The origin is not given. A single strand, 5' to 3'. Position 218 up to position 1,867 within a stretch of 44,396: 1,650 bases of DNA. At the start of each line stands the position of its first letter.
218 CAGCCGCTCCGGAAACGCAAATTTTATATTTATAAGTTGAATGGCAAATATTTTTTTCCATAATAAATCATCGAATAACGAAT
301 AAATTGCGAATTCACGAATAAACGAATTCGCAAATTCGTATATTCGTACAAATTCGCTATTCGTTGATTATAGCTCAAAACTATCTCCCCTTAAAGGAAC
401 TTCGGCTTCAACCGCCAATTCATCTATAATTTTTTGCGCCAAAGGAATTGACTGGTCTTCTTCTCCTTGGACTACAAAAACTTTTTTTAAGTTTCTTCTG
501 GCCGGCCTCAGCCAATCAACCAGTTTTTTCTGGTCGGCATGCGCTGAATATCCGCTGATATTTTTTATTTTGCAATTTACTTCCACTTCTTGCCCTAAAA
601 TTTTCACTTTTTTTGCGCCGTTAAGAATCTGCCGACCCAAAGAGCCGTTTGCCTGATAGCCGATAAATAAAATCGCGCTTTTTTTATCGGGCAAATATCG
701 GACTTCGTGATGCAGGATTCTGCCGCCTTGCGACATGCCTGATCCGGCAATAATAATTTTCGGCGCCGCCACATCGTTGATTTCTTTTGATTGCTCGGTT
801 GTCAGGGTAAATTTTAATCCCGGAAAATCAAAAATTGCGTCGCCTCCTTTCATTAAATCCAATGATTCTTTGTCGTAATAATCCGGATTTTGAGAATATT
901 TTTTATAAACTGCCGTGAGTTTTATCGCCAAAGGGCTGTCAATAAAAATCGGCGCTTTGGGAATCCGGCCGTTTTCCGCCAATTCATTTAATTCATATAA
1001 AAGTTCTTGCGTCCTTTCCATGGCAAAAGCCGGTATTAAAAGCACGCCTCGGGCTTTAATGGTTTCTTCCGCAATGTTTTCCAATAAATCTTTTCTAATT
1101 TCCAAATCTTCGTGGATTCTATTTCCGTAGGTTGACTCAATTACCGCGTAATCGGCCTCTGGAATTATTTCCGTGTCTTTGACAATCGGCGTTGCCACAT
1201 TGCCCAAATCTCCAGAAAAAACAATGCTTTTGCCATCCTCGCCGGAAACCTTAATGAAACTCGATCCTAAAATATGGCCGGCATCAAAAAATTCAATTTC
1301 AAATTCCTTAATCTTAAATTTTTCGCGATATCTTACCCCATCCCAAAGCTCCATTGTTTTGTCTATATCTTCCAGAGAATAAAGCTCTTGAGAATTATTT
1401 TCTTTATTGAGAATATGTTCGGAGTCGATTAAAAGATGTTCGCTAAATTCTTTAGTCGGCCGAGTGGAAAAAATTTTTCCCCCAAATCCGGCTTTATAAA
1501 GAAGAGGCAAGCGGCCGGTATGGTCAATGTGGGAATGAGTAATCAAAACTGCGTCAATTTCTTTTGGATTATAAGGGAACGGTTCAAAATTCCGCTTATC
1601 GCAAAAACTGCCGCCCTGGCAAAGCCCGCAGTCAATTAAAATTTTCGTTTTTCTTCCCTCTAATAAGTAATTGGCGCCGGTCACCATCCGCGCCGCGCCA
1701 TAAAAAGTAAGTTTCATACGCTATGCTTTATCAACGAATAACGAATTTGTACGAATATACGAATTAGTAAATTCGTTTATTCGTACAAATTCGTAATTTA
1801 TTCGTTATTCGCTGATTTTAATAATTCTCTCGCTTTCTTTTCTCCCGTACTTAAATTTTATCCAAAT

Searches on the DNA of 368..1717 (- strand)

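Call 82: search_with_rna_model(model_id=R1, sources=[L206, L207, L208, L006, L007, L003, L004, L005, L008, L009], filters=default, max_evalue=1)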
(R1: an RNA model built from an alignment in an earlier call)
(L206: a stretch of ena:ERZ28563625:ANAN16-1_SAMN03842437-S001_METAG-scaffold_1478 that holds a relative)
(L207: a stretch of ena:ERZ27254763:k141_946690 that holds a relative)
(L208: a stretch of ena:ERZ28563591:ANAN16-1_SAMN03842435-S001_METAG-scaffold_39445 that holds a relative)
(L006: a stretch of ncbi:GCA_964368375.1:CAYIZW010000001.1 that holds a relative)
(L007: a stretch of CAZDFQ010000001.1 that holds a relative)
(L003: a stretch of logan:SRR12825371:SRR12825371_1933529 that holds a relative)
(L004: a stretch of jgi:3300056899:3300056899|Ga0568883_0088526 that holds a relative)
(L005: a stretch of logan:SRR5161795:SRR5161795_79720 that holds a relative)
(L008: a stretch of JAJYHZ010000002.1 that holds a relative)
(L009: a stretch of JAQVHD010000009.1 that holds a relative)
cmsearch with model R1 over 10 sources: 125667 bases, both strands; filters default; matches with E-value up to 1: 1.
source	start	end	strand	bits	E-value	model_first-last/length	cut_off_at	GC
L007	6985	7030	+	15.5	0.062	1-42/42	no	0.65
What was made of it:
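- No copy in 21 kb of L006 (call 82).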
